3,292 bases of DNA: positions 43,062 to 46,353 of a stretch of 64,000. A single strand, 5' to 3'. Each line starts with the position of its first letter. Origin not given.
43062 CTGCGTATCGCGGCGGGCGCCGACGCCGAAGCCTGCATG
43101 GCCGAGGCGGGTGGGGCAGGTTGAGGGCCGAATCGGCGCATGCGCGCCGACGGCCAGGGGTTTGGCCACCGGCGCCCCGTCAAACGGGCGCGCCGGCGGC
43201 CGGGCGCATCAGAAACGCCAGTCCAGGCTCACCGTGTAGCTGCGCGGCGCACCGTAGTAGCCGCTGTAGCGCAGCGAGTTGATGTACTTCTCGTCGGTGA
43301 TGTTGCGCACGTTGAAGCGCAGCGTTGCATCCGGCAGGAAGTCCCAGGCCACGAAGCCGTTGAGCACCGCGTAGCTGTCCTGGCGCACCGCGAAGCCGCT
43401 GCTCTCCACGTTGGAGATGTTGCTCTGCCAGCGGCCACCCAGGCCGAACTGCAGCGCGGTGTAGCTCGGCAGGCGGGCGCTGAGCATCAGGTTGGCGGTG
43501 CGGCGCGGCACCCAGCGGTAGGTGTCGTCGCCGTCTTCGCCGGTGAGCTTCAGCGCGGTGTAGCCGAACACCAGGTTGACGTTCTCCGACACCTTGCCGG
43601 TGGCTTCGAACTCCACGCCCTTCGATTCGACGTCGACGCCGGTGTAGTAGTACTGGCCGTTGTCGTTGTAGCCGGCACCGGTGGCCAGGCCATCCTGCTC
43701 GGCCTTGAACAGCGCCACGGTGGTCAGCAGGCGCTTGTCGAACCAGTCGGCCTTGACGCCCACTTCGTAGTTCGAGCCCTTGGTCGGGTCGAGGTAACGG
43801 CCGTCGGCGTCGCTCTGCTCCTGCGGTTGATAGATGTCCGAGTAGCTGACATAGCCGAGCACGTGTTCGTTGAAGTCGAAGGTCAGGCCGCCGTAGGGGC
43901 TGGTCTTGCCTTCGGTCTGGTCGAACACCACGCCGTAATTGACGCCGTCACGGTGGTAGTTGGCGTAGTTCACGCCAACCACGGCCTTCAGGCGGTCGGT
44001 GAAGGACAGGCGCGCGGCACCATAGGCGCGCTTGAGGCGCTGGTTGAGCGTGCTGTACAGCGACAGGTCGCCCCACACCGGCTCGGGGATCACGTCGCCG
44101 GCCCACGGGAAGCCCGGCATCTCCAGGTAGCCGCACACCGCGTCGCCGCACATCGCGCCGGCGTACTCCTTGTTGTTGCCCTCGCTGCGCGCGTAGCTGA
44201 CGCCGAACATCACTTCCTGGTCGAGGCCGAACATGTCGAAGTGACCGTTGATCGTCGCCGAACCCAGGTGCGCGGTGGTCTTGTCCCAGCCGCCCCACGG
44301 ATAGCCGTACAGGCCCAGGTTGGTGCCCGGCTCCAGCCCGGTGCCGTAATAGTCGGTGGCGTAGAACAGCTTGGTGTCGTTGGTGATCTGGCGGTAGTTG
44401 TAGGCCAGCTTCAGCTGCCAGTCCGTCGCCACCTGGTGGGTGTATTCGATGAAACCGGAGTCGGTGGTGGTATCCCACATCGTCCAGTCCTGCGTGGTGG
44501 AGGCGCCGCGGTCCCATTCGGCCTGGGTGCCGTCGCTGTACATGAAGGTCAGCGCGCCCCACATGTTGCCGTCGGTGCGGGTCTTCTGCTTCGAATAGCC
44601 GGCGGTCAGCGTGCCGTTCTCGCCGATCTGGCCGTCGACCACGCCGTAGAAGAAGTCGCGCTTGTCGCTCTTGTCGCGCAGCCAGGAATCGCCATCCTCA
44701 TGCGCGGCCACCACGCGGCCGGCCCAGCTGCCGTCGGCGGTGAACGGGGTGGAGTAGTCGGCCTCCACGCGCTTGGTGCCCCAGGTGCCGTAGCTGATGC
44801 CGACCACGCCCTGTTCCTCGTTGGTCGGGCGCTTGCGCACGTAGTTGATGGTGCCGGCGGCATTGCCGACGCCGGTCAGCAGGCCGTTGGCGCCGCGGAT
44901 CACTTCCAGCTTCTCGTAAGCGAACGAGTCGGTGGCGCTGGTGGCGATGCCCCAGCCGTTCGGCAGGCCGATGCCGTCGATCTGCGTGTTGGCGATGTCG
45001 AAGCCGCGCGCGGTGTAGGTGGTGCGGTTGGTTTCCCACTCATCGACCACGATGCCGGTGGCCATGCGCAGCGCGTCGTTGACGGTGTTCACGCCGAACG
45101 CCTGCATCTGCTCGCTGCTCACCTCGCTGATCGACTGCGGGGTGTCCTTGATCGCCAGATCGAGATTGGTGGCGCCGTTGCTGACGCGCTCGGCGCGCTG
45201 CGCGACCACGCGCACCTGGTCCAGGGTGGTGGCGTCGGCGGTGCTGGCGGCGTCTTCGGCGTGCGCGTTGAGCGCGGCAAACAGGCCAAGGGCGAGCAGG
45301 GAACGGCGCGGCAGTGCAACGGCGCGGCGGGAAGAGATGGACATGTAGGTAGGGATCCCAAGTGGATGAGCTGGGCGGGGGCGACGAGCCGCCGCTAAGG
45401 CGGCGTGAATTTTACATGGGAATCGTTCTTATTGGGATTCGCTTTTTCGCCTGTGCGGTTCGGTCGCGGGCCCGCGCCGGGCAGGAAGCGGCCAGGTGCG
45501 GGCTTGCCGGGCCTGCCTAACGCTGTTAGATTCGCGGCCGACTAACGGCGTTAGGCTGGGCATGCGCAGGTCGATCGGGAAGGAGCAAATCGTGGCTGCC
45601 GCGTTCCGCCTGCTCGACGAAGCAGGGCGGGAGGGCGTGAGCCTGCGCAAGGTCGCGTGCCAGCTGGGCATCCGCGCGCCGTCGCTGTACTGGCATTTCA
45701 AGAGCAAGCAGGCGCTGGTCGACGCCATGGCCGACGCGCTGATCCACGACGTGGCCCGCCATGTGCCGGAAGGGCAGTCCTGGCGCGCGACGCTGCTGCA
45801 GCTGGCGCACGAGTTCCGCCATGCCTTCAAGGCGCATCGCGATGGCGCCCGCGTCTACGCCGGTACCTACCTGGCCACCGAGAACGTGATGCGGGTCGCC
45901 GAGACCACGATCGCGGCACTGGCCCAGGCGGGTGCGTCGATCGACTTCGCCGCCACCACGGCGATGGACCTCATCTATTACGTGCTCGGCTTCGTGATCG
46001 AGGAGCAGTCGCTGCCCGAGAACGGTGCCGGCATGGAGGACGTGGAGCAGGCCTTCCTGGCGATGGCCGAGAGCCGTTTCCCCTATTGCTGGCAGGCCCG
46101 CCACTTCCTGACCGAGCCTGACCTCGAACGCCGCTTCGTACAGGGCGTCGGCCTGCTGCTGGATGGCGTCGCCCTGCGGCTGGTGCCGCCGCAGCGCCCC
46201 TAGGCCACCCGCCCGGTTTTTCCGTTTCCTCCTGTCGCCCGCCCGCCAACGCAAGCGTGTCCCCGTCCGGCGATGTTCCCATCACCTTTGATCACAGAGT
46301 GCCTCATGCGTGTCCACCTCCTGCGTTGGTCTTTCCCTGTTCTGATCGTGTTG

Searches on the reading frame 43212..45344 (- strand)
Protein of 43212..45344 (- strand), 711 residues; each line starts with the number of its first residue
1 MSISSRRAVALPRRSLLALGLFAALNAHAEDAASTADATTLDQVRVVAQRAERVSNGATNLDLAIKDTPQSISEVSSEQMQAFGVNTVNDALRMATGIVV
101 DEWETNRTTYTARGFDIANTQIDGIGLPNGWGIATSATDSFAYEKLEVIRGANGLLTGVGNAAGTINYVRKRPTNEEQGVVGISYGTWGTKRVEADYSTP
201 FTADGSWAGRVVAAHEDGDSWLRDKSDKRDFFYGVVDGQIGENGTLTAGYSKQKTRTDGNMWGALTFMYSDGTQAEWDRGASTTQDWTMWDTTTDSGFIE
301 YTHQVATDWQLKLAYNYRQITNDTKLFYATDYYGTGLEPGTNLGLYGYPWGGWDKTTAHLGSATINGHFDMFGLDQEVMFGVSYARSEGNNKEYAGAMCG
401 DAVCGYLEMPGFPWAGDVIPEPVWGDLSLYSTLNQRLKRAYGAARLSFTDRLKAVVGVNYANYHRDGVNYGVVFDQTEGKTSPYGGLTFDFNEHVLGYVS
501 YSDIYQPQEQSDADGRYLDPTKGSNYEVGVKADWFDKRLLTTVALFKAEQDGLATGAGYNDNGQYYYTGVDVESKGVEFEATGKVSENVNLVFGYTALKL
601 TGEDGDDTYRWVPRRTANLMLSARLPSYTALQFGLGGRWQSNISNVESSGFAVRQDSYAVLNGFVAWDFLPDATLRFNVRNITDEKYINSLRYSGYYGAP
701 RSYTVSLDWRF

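Call 18: search_protein_families(library=pfam, proteins=[window:43212-45344:-], max_evalue=0.01)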
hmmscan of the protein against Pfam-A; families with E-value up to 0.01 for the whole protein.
window:43212-45344:- (711 aa): 2 families
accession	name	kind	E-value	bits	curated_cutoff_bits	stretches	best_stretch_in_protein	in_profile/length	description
PF00593.30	TonB_dep_Rec_b-barrel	-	1.8e-37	130.7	27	1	245-682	14-436/436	TonB dependent receptor-like, beta-barrel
PF07715.20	Plug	-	6.1e-16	59.3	23.9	1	65-165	2-107/107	TonB-dependent Receptor Plug Domain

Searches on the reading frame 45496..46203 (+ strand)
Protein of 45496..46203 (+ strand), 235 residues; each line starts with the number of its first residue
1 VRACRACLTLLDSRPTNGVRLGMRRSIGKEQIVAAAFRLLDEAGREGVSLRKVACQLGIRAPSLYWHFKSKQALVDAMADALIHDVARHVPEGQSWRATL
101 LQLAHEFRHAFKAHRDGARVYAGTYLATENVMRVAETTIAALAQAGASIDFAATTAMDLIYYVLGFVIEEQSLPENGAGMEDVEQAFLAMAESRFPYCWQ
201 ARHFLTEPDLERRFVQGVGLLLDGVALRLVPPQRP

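Call 9: search_protein_families(library=pfam, proteins=[window:45496-46203:+], max_evalue=0.01)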
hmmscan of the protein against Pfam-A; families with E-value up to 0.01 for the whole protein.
window:45496-46203:+ (235 aa): 2 families
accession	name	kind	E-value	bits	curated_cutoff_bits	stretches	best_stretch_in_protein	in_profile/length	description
PF02909.22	TetR_C_1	-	2.4e-23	83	21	1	93-226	5-143/146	Tetracyclin repressor-like, C-terminal domain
PF00440.29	TetR_N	-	1.5e-12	47.6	24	1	32-78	1-47/47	Bacterial regulatory proteins, tetR family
